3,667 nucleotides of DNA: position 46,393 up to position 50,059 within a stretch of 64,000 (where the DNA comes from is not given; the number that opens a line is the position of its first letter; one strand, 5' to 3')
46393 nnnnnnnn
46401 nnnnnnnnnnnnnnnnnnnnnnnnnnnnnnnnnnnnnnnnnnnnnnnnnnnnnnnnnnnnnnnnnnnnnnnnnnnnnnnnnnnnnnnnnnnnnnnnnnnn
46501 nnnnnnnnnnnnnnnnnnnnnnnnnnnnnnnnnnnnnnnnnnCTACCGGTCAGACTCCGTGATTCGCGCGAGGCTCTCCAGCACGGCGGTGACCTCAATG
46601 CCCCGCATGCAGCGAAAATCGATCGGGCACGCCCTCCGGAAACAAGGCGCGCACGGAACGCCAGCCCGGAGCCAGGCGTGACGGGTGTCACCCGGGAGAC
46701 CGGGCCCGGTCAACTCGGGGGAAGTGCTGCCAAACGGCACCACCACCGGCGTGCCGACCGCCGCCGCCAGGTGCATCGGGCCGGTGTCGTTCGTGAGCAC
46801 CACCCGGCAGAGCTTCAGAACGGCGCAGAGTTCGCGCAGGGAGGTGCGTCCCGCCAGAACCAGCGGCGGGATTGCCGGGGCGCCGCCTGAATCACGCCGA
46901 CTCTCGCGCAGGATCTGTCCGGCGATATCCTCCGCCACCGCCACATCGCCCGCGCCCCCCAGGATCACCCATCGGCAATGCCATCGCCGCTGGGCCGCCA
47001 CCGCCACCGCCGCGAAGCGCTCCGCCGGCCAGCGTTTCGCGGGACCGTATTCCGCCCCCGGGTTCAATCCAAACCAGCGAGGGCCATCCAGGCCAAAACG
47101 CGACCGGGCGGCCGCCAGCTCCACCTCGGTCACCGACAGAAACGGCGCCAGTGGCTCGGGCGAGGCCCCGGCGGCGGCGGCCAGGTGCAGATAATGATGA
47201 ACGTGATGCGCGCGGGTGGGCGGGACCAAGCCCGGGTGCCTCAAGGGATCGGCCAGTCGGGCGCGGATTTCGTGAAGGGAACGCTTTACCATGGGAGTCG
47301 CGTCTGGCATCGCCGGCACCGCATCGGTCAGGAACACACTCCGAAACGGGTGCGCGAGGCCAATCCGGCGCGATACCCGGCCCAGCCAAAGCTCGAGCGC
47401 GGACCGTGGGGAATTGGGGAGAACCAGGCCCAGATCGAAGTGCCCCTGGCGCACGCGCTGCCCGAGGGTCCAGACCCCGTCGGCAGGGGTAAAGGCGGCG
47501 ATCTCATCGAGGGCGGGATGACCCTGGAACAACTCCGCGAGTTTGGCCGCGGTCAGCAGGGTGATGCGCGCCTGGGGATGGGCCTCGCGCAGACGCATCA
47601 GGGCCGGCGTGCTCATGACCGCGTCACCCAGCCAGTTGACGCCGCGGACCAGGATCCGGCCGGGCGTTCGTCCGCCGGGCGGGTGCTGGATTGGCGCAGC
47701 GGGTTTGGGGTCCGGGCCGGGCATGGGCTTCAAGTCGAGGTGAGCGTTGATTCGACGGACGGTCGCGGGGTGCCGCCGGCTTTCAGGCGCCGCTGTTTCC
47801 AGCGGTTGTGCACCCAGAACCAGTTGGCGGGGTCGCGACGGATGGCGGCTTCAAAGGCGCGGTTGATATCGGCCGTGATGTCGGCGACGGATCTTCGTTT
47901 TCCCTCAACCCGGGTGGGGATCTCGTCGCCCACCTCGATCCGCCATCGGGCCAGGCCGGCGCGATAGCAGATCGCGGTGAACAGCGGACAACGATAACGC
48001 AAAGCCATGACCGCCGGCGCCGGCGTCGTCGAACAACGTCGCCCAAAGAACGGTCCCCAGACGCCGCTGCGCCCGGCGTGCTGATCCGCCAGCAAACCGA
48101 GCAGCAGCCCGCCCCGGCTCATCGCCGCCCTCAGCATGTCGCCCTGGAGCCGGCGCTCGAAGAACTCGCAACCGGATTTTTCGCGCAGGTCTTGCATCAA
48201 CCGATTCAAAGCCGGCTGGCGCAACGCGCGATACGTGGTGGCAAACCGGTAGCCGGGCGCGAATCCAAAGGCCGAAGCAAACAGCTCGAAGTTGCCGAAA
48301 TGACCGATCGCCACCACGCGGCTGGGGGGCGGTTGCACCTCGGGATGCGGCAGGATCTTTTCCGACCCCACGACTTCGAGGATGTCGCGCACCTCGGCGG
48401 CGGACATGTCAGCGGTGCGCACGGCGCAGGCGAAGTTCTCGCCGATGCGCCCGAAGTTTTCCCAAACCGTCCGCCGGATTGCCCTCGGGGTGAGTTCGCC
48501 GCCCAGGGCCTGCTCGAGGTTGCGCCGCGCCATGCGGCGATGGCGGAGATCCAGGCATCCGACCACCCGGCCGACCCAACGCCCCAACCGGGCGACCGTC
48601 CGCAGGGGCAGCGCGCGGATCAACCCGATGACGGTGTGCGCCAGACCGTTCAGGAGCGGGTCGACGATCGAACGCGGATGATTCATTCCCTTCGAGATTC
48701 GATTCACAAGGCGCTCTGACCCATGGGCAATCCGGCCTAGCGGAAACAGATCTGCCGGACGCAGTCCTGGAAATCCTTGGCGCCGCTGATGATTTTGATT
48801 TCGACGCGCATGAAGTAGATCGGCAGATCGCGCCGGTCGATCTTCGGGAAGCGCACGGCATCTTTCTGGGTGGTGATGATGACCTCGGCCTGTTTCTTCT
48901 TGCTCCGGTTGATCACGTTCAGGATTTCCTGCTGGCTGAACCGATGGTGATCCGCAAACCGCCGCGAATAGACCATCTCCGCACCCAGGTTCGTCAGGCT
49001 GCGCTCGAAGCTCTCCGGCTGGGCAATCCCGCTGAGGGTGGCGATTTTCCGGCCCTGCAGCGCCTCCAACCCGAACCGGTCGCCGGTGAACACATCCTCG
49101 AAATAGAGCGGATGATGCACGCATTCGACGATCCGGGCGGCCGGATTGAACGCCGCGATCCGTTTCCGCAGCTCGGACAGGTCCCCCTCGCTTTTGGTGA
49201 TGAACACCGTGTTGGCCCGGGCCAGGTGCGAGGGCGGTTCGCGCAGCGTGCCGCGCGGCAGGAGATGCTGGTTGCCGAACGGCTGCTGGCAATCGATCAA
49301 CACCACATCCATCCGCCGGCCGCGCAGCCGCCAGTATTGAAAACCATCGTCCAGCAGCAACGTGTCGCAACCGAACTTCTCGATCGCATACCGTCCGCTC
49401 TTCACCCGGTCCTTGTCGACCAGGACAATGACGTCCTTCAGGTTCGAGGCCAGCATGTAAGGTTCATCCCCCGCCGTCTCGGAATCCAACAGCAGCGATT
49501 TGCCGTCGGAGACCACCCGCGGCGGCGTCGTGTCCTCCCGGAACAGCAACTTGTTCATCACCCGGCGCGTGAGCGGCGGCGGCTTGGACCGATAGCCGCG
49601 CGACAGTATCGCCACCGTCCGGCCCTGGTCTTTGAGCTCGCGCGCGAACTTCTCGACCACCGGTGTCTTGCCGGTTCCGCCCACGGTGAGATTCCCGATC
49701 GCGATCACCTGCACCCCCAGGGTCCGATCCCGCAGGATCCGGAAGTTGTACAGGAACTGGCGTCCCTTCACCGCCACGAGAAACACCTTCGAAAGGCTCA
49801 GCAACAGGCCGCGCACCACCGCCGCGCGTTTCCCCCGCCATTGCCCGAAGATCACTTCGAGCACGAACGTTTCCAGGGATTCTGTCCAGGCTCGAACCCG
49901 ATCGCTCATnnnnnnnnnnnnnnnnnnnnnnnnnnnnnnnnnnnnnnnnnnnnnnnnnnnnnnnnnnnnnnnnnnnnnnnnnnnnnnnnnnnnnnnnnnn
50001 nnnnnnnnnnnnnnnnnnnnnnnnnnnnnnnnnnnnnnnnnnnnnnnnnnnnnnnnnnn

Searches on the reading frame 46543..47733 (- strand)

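Call 43: search_protein_families(library=pfam, proteins=[window:46543-47733:-], max_evalue=0.0001)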
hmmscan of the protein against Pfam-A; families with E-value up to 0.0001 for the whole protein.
window:46543-47733:- (396 aa): 1 family
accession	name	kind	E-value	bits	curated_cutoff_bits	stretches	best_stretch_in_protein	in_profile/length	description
PF01075.23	Glyco_transf_9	-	1.6e-37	129.6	22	1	171-371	58-243/247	Glycosyltransferase family 9 (heptosyltransferase)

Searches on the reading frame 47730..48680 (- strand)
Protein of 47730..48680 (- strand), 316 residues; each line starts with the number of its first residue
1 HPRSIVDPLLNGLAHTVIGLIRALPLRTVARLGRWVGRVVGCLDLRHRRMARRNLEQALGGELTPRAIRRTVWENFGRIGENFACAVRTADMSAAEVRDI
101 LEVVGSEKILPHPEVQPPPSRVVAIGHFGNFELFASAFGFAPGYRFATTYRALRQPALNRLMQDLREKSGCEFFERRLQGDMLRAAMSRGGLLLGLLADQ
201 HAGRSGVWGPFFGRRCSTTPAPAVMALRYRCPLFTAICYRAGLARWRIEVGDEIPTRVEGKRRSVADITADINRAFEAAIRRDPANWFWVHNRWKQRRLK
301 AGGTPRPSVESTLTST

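Call 43: search_protein_families(library=pfam, proteins=[window:47730-48680:-], max_evalue=0.0001)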
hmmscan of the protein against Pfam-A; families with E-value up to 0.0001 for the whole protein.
window:47730-48680:- (316 aa): 1 family
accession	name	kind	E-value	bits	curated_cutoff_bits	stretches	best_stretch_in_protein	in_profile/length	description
PF03279.18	Lip_A_acyltrans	-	9.4e-36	123.9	22.3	1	16-295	21-294/295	Bacterial lipid A biosynthesis acyltransferase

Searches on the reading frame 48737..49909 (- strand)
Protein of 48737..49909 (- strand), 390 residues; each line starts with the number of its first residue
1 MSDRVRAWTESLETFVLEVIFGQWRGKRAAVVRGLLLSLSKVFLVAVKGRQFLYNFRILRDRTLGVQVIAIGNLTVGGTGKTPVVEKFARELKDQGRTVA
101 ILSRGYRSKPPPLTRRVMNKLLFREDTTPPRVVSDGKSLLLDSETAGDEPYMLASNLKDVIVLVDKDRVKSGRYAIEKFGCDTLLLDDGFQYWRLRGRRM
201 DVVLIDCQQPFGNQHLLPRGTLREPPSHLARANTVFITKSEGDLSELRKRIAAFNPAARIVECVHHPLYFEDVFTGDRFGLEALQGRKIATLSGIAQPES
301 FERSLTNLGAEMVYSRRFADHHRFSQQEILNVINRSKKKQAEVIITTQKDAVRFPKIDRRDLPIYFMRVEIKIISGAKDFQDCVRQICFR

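Call 43: search_protein_families(library=pfam, proteins=[window:48737-49909:-], max_evalue=0.0001)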
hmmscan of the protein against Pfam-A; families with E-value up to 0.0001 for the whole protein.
window:48737-49909:- (390 aa): 1 family
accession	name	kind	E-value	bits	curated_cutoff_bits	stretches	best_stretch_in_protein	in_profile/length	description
PF02606.20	LpxK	-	2.4e-79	267.3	27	1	35-385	4-324/328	Tetraacyldisaccharide-1-P 4'-kinase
